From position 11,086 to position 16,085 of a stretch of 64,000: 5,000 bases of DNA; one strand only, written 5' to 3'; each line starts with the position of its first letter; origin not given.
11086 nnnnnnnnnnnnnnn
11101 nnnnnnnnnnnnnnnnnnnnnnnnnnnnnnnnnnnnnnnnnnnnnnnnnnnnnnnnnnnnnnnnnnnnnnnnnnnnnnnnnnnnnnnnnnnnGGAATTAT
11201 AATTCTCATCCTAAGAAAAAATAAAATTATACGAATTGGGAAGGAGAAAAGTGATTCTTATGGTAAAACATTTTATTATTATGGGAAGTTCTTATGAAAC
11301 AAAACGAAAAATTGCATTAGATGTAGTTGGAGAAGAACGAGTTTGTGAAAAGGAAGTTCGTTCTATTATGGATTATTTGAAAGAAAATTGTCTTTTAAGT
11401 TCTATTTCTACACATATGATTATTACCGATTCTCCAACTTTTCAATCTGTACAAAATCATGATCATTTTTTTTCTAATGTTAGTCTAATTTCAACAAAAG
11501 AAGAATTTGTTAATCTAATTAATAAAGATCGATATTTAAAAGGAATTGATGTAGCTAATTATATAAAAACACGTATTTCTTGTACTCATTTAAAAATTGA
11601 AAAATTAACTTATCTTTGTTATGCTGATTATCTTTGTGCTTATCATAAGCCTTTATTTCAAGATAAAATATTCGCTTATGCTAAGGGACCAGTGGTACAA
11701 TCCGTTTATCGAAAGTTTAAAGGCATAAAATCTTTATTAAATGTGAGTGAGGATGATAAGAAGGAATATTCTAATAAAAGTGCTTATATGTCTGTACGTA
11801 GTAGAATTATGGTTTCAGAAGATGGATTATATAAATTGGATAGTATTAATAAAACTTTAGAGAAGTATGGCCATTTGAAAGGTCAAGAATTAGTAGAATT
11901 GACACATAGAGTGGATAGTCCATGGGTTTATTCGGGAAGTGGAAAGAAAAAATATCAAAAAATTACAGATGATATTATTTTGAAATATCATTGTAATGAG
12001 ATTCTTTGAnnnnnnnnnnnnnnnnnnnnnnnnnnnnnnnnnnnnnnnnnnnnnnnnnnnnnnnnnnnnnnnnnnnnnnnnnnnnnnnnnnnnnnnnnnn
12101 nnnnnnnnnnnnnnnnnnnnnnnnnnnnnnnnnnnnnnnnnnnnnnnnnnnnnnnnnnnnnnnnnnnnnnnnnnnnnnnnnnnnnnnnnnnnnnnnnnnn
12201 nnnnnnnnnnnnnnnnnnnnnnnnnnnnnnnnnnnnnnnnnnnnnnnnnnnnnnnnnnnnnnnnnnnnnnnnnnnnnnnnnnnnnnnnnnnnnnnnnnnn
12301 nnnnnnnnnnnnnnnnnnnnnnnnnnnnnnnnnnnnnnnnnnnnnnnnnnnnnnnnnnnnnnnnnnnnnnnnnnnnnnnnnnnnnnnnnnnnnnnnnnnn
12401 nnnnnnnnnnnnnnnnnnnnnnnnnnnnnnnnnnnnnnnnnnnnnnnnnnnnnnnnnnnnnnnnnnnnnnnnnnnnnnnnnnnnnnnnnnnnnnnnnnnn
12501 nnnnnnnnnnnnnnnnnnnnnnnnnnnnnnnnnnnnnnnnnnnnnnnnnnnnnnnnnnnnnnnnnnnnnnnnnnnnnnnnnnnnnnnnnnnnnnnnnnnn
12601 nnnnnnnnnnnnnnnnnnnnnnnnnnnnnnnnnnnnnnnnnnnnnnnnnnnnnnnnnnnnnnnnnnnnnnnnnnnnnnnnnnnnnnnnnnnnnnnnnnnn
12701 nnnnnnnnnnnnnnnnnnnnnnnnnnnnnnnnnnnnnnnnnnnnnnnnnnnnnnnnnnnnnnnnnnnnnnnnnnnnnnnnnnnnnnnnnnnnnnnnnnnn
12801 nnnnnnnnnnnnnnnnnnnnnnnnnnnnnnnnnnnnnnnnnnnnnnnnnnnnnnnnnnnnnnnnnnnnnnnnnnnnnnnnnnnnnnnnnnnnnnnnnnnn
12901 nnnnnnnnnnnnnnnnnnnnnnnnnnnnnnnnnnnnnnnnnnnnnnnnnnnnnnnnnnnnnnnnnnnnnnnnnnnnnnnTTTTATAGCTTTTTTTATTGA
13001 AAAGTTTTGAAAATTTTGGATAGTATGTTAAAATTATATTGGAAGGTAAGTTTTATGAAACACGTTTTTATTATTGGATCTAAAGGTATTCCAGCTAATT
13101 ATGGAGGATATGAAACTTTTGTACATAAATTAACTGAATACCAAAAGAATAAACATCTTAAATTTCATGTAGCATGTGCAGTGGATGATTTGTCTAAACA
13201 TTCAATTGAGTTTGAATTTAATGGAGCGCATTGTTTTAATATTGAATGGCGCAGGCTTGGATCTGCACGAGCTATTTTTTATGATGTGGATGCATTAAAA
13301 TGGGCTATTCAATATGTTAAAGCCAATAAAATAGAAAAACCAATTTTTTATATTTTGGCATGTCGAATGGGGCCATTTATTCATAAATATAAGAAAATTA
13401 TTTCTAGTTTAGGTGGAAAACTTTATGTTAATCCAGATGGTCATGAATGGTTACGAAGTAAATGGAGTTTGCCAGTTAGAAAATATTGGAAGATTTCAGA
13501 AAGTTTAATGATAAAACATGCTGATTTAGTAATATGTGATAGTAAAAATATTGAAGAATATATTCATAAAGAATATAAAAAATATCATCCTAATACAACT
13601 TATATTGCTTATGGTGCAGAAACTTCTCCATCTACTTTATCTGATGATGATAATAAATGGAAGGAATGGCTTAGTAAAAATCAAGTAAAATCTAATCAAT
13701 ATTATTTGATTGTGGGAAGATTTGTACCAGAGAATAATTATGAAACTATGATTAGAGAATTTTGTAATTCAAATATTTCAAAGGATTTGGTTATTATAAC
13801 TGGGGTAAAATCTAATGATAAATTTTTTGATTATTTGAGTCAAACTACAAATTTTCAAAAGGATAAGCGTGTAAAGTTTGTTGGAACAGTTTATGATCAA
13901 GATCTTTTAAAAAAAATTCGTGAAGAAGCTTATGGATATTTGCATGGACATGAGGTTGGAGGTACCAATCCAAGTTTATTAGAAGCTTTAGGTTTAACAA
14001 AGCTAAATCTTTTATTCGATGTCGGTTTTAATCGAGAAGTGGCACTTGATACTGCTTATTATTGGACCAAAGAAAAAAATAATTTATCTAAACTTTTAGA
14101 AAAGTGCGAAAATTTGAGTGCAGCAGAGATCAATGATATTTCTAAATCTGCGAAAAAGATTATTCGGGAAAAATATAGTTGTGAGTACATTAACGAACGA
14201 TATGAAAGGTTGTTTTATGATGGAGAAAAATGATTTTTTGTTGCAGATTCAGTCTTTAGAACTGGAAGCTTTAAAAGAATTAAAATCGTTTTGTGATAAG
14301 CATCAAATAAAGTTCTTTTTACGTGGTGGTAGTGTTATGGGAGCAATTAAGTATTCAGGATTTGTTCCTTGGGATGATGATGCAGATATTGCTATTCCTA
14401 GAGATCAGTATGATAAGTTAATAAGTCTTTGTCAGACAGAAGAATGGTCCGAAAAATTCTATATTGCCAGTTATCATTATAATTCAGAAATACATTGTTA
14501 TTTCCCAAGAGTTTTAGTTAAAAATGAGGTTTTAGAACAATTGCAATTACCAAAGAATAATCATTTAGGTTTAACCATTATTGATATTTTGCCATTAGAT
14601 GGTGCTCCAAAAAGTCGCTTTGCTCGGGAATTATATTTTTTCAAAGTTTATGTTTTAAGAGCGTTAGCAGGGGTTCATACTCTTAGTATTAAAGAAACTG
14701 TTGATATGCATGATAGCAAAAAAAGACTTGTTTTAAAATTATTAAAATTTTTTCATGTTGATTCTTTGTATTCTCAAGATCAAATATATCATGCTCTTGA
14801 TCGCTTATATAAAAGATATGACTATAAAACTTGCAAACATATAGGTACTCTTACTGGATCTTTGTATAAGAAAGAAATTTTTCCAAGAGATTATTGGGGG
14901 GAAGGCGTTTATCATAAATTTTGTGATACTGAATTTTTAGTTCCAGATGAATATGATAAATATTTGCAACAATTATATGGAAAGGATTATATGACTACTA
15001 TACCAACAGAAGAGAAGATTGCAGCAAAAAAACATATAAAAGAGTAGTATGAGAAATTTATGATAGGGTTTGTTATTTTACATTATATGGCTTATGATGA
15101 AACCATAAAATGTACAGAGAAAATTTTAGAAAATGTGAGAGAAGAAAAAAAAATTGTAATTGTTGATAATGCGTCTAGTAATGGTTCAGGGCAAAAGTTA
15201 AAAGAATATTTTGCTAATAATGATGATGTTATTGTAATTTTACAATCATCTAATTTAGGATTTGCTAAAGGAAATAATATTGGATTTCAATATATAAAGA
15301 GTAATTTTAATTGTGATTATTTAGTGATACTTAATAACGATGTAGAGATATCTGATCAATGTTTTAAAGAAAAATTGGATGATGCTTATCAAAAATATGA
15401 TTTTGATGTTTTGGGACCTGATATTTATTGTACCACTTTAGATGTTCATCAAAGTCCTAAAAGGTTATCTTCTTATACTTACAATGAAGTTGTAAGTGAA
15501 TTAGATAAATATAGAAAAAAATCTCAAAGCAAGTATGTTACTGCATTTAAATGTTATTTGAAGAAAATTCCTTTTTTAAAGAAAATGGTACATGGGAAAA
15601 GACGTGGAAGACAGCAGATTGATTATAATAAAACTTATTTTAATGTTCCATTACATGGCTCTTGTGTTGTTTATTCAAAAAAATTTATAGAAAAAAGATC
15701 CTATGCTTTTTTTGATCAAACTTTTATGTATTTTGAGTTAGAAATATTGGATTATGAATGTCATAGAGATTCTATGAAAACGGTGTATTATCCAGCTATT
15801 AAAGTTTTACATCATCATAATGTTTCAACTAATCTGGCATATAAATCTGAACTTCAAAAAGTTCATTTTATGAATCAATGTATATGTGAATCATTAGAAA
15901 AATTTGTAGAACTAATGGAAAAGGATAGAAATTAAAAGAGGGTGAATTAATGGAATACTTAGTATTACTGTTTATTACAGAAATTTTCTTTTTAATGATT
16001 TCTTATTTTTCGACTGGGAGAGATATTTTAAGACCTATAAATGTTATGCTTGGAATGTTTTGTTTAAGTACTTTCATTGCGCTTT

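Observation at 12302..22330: Complete Wzy-dependent glycopolymer (capsule / wall polysaccharide) locus inserted inside the dcw cluster between two class-B PBP paralogs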

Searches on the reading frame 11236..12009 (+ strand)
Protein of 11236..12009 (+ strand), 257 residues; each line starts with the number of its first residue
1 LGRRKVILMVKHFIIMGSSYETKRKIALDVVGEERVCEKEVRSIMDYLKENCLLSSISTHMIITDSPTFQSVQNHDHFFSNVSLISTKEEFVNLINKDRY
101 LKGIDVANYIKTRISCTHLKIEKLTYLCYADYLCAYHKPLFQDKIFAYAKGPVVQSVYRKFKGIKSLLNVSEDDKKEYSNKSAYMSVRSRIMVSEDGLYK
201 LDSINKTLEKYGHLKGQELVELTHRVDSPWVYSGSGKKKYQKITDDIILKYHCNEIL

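Call 4: search_protein_families(library=pfam, proteins=[window:11236-12009:+])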
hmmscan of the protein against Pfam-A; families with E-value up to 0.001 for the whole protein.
window:11236-12009:+ (257 aa): 1 family
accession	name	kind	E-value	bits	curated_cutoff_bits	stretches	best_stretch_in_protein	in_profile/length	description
PF13274.11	SocA_Panacea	-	7.6e-14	53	25.7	1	122-230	2-112/113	Antitoxin SocA-like, Panacea domain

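Call 53: search_protein_families(library=ncbifam, proteins=[window:11236-12009:+], max_evalue=0.001)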
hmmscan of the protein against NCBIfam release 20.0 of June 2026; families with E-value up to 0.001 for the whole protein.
window:11236-12009:+ (257 aa): 1 family
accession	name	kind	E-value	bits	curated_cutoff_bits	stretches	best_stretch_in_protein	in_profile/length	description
NF047745.1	SocA_antitoxin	equivalog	2.3e-16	60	190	1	112-251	17-154/176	type VI toxin-antitoxin system SocA family antitoxin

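Call 72: search_protein_families(library=padloc, proteins=[window:11260-12009:+], max_evalue=0.01)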
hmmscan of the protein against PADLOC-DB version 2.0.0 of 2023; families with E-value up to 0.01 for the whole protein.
window:11260-12009:+ (249 aa): 0 families

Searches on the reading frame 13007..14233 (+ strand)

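Call 3: search_protein_families(library=pfam, proteins=[window:13007-14233:+])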
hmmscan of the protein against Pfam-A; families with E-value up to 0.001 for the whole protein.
window:13007-14233:+ (408 aa): 2 families
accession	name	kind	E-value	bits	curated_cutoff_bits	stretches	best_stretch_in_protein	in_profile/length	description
PF09314.17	DUF1972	-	1.1e-86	289.6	25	1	17-205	1-186/186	Domain of unknown function (DUF1972)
PF00534.26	Glycos_transf_1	-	4.4e-06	26.8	26.4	1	228-373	13-158/172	Glycosyl transferases group 1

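Call 5: search_protein_families(library=ncbifam, proteins=[window:13007-14233:+], max_evalue=0.01)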
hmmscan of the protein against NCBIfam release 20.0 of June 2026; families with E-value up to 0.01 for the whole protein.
window:13007-14233:+ (408 aa): 3 families
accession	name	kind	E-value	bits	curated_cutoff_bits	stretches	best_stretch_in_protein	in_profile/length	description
NF046071.1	B1-4RhmsylTfaseCps2T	equivalog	1.1e-185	617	500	1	17-403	1-384/384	beta 1-4 rhamnosyltransferase Cps2T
TIGR04157.1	glyco_rSAM_CFB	subfamily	0.00022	20.3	400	1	164-301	162-295/406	TIGR04157 family glycosyltransferase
NF041010.1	glycosy_Agl16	equivalog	0.0014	17.6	575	1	225-300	174-247/352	glycosylation protein Agl16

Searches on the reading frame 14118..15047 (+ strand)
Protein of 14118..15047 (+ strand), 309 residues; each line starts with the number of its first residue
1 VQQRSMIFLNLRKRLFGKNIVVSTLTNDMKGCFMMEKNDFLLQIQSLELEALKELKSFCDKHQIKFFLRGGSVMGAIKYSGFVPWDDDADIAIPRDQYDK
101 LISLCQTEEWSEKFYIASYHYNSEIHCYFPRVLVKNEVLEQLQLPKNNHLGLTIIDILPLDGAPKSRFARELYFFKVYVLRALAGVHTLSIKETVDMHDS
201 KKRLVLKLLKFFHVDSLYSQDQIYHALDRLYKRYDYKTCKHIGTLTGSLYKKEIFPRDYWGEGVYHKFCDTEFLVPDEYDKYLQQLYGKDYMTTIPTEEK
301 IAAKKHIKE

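Call 3: search_protein_families(library=pfam, proteins=[window:14118-15047:+])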
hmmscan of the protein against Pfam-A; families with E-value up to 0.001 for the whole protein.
window:14118-15047:+ (309 aa): 1 family
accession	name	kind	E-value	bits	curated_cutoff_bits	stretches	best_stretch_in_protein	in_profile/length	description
PF04991.19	LicD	-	3.1e-34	119.5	22.6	1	59-288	1-227/227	LicD family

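Call 5: search_protein_families(library=ncbifam, proteins=[window:14118-15047:+], max_evalue=0.01)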
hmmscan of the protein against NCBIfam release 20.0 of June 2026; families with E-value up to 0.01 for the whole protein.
window:14118-15047:+ (309 aa): 1 family
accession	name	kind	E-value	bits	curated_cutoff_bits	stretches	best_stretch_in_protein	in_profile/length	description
NF045866.1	GGPL_Ptran_Mf1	equivalog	6.3e-22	78.8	225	1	47-297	4-228/240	diacylglycerol cholinephosphotransferase Mf1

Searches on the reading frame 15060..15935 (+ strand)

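Call 3: search_protein_families(library=pfam, proteins=[window:15060-15935:+])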
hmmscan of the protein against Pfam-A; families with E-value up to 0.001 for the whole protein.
window:15060-15935:+ (291 aa): 1 family
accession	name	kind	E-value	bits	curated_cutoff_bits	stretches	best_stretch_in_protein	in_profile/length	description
PF00535.33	Glycos_transf_2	-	3.2e-16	60.1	23.3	1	5-147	3-138/168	Glycosyl transferase family 2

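Call 5: search_protein_families(library=ncbifam, proteins=[window:15060-15935:+], max_evalue=0.01)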
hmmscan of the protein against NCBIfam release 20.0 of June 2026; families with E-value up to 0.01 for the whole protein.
window:15060-15935:+ (291 aa): 5 families
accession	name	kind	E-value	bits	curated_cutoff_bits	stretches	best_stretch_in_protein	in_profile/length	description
TIGR01556.1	rhamnosyltran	subfamily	3.2e-10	39.7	200.55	1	25-142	17-132/281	rhamnosyltransferase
NF047683.1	TeichurnBiosyTuaG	equivalog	2.2e-05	24.2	400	1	17-106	23-104/252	teichuronic acid biosynthesis protein TuaG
NF007482.0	PRK10073.1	equivalog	0.00022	20.3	423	1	5-117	11-117/334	glycosyltransferase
TIGR03937.1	PgaC_IcaA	equivalog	0.00025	20.1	422.3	1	3-101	48-142/407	poly-beta-1,6-N-acetyl-D-glucosamine synthase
NF007986.1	PRK10714.1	equivalog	0.0018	17.4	529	1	14-119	23-123/316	undecaprenyl-phosphate 4-deoxy-4-formamido-L-arabinose transferase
